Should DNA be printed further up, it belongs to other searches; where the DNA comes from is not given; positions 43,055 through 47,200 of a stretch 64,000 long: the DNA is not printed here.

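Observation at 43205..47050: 1281-aa protein built from three tandem GH130-like modules plus an N-terminal propeller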

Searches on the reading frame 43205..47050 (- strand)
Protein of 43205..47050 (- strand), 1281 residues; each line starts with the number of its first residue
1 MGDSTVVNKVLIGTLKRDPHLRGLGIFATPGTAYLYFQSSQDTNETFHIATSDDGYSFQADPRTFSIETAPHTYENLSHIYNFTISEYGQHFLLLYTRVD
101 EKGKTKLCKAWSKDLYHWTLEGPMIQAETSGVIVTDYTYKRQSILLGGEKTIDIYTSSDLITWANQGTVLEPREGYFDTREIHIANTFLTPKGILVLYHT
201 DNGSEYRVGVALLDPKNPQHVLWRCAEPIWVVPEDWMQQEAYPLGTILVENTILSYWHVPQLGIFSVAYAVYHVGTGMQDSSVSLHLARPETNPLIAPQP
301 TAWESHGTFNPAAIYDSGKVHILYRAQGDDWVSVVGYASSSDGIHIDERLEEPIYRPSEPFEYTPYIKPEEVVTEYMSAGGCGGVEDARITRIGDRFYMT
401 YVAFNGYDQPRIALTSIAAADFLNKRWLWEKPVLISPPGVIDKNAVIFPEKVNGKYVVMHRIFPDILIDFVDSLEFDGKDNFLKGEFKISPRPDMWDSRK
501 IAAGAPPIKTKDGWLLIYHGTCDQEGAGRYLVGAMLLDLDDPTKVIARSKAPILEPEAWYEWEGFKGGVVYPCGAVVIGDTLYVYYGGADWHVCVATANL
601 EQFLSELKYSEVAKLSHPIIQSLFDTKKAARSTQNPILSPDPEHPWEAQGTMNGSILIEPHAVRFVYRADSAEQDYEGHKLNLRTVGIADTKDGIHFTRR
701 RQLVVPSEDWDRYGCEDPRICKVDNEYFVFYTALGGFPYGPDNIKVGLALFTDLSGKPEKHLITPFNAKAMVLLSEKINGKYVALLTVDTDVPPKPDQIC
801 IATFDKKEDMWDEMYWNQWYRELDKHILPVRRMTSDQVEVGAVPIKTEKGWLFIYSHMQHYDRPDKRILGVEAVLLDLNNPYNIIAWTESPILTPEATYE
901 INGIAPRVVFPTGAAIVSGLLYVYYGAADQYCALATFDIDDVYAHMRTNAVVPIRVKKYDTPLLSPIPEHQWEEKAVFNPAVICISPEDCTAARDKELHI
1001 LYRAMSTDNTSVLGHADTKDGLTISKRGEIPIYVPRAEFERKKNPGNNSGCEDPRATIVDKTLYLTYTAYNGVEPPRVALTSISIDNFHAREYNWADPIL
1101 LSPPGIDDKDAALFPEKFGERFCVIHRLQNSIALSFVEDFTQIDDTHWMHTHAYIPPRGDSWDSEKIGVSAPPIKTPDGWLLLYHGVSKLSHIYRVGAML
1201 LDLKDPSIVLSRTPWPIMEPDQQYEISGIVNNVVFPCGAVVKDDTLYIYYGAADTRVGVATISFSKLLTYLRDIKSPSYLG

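Call 3: search_protein_families(library=pfam, proteins=[window:43205-47050:-], max_evalue=1)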
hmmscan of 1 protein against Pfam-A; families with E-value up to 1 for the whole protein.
window:43205-47050:- (1281 aa): 3 families
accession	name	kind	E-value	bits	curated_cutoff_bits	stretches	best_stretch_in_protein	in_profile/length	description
PF04041.19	Glyco_hydro_130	-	3.4e-153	509.7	26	4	974-1271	32-318/320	beta-1,4-mannooligosaccharide phosphorylase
PF00251.26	Glyco_hydro_32N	-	5.3e-06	26.7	22.1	1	34-173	23-179/307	Glycosyl hydrolases family 32 N-terminal domain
PF04616.20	Glyco_hydro_43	-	0.0074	16.1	32.2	0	150-176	33-59/288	Glycosyl hydrolases family 43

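Call 4: search_protein_families(library=ncbifam, proteins=[window:43205-47050:-], max_evalue=1)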
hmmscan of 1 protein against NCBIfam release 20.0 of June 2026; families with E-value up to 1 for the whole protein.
window:43205-47050:- (1281 aa): 5 families
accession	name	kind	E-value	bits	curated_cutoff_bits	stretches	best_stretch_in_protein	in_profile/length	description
NF052550.1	BManbPhaseBMBP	equivalog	1.5e-211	700.8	450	4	960-1266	9-293/296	beta-1,2-mannobiose phosphorylase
NF050092.1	BtaManbiosPhlase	equivalog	1.1e-162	540.8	550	4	384-607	138-350/351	BtaManbiosPhlase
NF058598.1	BetMansidBT3780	equivalog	2.8e-95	319.5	550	5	299-599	53-363/366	beta-1,2-mannosidase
TIGR01322.1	scrB_fam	subfamily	2.4e-08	33.1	356.4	2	41-133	111-200/447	sucrose-6-phosphate hydrolase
NF041092.1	beta-fruc_BfrA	equivalog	0.0071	15.2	900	1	40-133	98-189/433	beta-fructosidase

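Call 9: find_homologous_proteins(query=window:43205-47050:-, max_evalue=1e-10)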
Query window:43205-47050:- (1281 aa): 26 proteins with E <= 1e-10 among 6491 candidates.
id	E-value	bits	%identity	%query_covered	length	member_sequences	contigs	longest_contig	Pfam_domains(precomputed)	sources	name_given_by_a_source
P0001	0.0e+0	3041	100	100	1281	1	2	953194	PF00251.27,PF04041.20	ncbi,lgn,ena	-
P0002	0.0e+0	1018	44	84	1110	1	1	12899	PF04041.20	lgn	-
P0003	3.4e-259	881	41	78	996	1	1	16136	PF04041.20,PF04616.21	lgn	-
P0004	5.6e-258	877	43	77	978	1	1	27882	PF22847.3,PF04041.20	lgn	-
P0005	4.9e-255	868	45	50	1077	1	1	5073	PF04041.20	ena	-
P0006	1.8e-212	727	47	50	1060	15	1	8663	PF04041.20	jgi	jgi:predicted GH43/DUF377 family glycosyl hydrolase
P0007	7.8e-205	701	45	49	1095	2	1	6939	PF04041.20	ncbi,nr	ncbi:MAG: hypothetical protein HYY41_06480 [Chloroflexi bacterium]|nr:hypothetical protein [Chlorofl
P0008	2.0e-199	683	49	50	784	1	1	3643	PF07883.18,PF04041.20,PF01050.25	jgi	jgi:beta-1,2-mannobiose phosphorylase / 1,2-beta-oligomannan phosphorylase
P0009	1.0e-193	664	49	51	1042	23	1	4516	PF04041.20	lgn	-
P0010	9.0e-191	655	48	49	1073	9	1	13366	PF04041.20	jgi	-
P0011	1.3e-187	644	47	49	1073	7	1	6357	PF04041.20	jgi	-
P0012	9.0e-187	641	45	50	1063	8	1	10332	PF04041.20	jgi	-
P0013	3.9e-183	629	46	50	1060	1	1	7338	PF04041.20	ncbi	-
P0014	1.2e-182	628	45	49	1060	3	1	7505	PF04041.20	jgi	-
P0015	2.3e-182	627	45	49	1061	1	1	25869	PF04041.20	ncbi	-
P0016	1.7e-181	624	45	50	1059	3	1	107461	PF00251.27,PF04041.20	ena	-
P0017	2.0e-181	624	46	49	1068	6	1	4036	PF04041.20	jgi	-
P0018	1.3e-180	621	46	50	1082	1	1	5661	PF04041.20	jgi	jgi:predicted GH43/DUF377 family glycosyl hydrolase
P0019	2.4e-180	620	46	49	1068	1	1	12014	PF04041.20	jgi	jgi:predicted GH43/DUF377 family glycosyl hydrolase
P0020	1.9e-177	611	44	49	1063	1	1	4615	PF04041.20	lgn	-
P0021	4.1e-174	599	45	50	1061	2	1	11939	PF04041.20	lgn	-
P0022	1.7e-157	544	34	52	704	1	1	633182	PF04041.20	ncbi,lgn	-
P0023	4.7e-124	434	35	41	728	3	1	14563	PF04041.20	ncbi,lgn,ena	-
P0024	1.1e-97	346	44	31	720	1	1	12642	PF04041.20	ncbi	-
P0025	9.5e-83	297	49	24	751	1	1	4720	PF04041.20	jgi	jgi:predicted GH43/DUF377 family glycosyl hydrolase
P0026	1.4e-36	144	34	24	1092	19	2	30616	PF00534.27,PF04041.20,PF13692.13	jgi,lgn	-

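Call 10: list_cluster_members(proteins=[P0001, P0007, P0016, P0022])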
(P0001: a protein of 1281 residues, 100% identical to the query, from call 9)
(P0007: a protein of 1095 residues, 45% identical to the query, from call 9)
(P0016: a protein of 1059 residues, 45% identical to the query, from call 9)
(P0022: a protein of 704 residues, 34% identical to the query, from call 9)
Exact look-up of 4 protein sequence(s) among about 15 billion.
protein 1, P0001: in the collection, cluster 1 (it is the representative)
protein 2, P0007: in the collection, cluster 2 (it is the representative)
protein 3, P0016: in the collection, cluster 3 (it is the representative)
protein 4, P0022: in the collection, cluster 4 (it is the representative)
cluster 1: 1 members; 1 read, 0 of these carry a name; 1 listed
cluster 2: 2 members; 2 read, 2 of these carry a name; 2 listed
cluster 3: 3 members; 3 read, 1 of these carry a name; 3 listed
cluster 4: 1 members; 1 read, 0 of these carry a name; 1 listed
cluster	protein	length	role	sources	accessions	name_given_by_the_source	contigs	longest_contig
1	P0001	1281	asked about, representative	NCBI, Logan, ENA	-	-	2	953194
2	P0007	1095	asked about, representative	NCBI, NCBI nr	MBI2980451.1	MAG: hypothetical protein HYY41_06480 [Chloroflexi bacterium] | hypothetical protein [Chloroflexota bacterium]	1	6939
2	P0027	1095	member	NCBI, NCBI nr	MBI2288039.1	MAG: hypothetical protein HYU83_03520 [Chloroflexi bacterium] | hypothetical protein [Chloroflexota bacterium]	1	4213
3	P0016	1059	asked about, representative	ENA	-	-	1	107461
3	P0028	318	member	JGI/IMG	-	hypothetical protein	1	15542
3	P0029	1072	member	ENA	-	-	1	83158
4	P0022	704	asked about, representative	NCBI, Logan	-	-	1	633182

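Call 12: find_encoding_contigs(protein=P0001, flank=10000, max_places=4)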
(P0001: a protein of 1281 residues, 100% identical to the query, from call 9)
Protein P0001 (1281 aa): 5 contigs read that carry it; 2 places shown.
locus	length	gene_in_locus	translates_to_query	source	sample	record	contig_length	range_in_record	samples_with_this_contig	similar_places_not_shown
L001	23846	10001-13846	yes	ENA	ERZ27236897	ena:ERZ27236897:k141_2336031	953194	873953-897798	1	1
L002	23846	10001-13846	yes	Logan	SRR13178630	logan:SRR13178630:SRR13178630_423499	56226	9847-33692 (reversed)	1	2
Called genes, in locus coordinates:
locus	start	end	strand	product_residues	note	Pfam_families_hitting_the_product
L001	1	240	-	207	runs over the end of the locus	PF02223:Thymidylate_kin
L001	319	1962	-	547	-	PF02366:PMT, PF13231:PMT_2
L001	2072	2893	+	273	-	-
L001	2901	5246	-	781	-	PF00690:Cation_ATPase_N (weak), PF00122:E1-E2_ATPase, PF00702:Hydrolase, PF13246:Cation_ATPase (weak), PF08282:Hydrolase_3 (faint)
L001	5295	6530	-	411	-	PF14240:YHYH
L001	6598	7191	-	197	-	-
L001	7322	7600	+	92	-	-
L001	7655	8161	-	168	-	-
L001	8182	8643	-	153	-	PF04073:tRNA_edit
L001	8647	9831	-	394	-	PF00083:Sugar_tr, PF07690:MFS_1, PF12832:MFS_1_like, PF13347:MFS_2 (weak), PF06779:MFS_4 (weak), PF07690:MFS_1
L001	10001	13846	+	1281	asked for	PF00251:Glyco_hydro_32N (faint), PF04041:Glyco_hydro_130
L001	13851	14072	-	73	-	-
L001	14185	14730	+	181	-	-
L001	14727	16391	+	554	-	-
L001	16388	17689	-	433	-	PF00486:Trans_reg_C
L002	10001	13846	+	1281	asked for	PF00251:Glyco_hydro_32N (faint), PF04041:Glyco_hydro_130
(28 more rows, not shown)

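Call 15: search_protein_families(library=pfam, proteins=[P0002, P0003, P0004, P0006, P0008, P0022, P0023, P0024, P0025, P0026], max_evalue=0.01)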
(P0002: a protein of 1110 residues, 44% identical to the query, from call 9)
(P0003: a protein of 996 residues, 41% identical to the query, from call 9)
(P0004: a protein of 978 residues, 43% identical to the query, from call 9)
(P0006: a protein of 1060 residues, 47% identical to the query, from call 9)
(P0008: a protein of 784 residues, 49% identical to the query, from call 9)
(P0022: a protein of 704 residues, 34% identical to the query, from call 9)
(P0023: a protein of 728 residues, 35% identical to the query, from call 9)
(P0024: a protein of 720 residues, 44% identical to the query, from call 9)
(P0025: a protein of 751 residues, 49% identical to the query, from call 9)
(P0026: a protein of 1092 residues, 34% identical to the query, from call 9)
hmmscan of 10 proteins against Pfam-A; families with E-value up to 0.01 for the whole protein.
P0002 (1110 aa): 2 families
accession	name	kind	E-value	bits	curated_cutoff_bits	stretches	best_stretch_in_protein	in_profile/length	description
PF04041.19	Glyco_hydro_130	-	1.2e-139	465.2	26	3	822-1106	32-316/320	beta-1,4-mannooligosaccharide phosphorylase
PF04616.20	Glyco_hydro_43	-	4.2e-05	23.5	32.2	0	890-964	11-84/288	Glycosyl hydrolases family 43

P0003 (996 aa): 2 families
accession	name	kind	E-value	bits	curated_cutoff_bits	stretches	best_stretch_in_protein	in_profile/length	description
PF04041.19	Glyco_hydro_130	-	3e-137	457.3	26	3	707-994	29-318/320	beta-1,4-mannooligosaccharide phosphorylase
PF04616.20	Glyco_hydro_43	-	1.2e-05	25.3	32.2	0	446-544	11-112/288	Glycosyl hydrolases family 43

P0004 (978 aa): 1 family
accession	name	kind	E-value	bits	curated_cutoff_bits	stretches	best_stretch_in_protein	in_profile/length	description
PF04041.19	Glyco_hydro_130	-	4.5e-134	446.9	26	3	365-652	31-316/320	beta-1,4-mannooligosaccharide phosphorylase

P0006 (1060 aa): 1 family
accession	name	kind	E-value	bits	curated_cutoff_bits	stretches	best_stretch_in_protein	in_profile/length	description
PF04041.19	Glyco_hydro_130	-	3.2e-97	325.7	26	2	346-633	31-316/320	beta-1,4-mannooligosaccharide phosphorylase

P0008 (784 aa): 3 families
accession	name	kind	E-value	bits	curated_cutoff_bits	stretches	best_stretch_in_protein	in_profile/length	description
PF04041.19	Glyco_hydro_130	-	3.7e-100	335.4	26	2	325-629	3-316/320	beta-1,4-mannooligosaccharide phosphorylase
PF01050.24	MannoseP_isomer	-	4.9e-31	107.7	23.6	1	674-779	11-116/116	Mannose-6-phosphate isomerase C-terminal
PF07883.17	Cupin_2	-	5.8e-11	42.4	27.2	1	696-763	3-69/70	Cupin domain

P0022 (704 aa): 1 family
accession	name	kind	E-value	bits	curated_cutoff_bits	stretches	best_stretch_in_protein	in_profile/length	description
PF04041.19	Glyco_hydro_130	-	1.5e-85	287.4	26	2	420-697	45-317/320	beta-1,4-mannooligosaccharide phosphorylase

P0023 (728 aa): 2 families
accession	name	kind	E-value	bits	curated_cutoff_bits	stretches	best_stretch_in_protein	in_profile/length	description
PF04041.19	Glyco_hydro_130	-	2.5e-55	188.1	26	3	581-710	187-317/320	beta-1,4-mannooligosaccharide phosphorylase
PF00251.26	Glyco_hydro_32N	-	0.0021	18.1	22.1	0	76-151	102-177/307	Glycosyl hydrolases family 32 N-terminal domain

P0024 (720 aa): 1 family
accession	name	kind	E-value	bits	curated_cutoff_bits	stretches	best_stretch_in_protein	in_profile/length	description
PF04041.19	Glyco_hydro_130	-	7.5e-40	137.3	26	1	480-702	98-319/320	beta-1,4-mannooligosaccharide phosphorylase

P0025 (751 aa): 1 family
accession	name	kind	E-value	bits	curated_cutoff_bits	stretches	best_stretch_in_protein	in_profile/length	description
PF04041.19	Glyco_hydro_130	-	3.2e-58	197.6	26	1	29-309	31-316/320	beta-1,4-mannooligosaccharide phosphorylase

P0026 (1092 aa): 4 families
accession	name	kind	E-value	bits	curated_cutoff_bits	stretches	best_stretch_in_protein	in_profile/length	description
PF04041.19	Glyco_hydro_130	-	7.5e-46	157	26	1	21-336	33-316/320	beta-1,4-mannooligosaccharide phosphorylase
PF00534.26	Glycos_transf_1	-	3.8e-18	66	26.4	1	528-706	2-170/172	Glycosyl transferases group 1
PF13692.12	Glyco_trans_1_4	-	2.1e-14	54.4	27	1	541-694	2-142/142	Glycosyl transferases group 1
PF13439.12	Glyco_transf_4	-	4.2e-05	24.1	28.5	1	458-520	95-166/170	Glycosyltransferase Family 4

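Call 30: find_related_loci(query=P0001, collection=genome_contigs, flank=10000)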
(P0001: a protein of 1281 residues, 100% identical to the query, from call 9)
Query P0001 (1281 aa) in genome_contigs; peptide patterns used: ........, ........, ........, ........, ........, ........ (x = any residue, [..] = any of these).
5 stretches matched a pattern, but none encodes a relative of the query by tblastn (E <= 1e-3).

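Call 40: find_encoding_contigs(protein=P0004, flank=8000, max_places=2)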
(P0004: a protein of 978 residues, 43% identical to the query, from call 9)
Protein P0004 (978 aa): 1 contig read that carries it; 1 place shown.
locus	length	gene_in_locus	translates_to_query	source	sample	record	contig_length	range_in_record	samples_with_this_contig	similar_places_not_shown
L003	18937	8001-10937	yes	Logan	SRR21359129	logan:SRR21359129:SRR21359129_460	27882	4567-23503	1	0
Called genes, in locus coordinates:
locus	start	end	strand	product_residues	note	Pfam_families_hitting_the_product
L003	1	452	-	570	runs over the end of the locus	PF13442:Cytochrome_CBB3, PF00034:Cytochrom_C, PF03239:FTR1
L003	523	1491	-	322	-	PF03741:TerC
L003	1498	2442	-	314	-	PF18075:FtsX_ECD, PF02687:FtsX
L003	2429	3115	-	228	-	PF00005:ABC_tran, PF13304:AAA_21 (faint)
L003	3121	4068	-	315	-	PF02881:SRP54_N, PF06414:Zeta_toxin, PF00448:SRP54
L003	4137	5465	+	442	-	PF00675:Peptidase_M16, PF05193:Peptidase_M16_C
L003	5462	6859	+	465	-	PF00675:Peptidase_M16, PF05193:Peptidase_M16_C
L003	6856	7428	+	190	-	PF03602:Cons_hypoth95, PF13847:Methyltransf_31 (weak)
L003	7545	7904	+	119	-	PF07369:DUF1488 (weak)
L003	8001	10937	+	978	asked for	PF04041:Glyco_hydro_130, PF22847:Glyco_hydro_43_rel (faint), PF04041:Glyco_hydro_130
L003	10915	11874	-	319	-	PF00106:adh_short (faint), PF01073:3Beta_HSD, PF01370:Epimerase, PF02719:Polysacc_synt_2, PF04321:RmlD_sub_bind, PF07993:NAD_binding_4, PF16363:GDP_Man_Dehyd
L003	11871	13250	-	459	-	PF03721:UDPG_MGDP_dh_N, PF00984:UDPG_MGDP_dh, PF03720:UDPG_MGDP_dh_C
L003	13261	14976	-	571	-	PF05157:MshEN (faint), PF00535:Glycos_transf_2, PF13641:Glyco_tranf_2_3, PF13632:Glyco_trans_2_3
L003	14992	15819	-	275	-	-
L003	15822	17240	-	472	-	PF00483:NTP_transferase, PF22640:ManC_GMP_beta-helix, PF01050:MannoseP_isomer, PF07883:Cupin_2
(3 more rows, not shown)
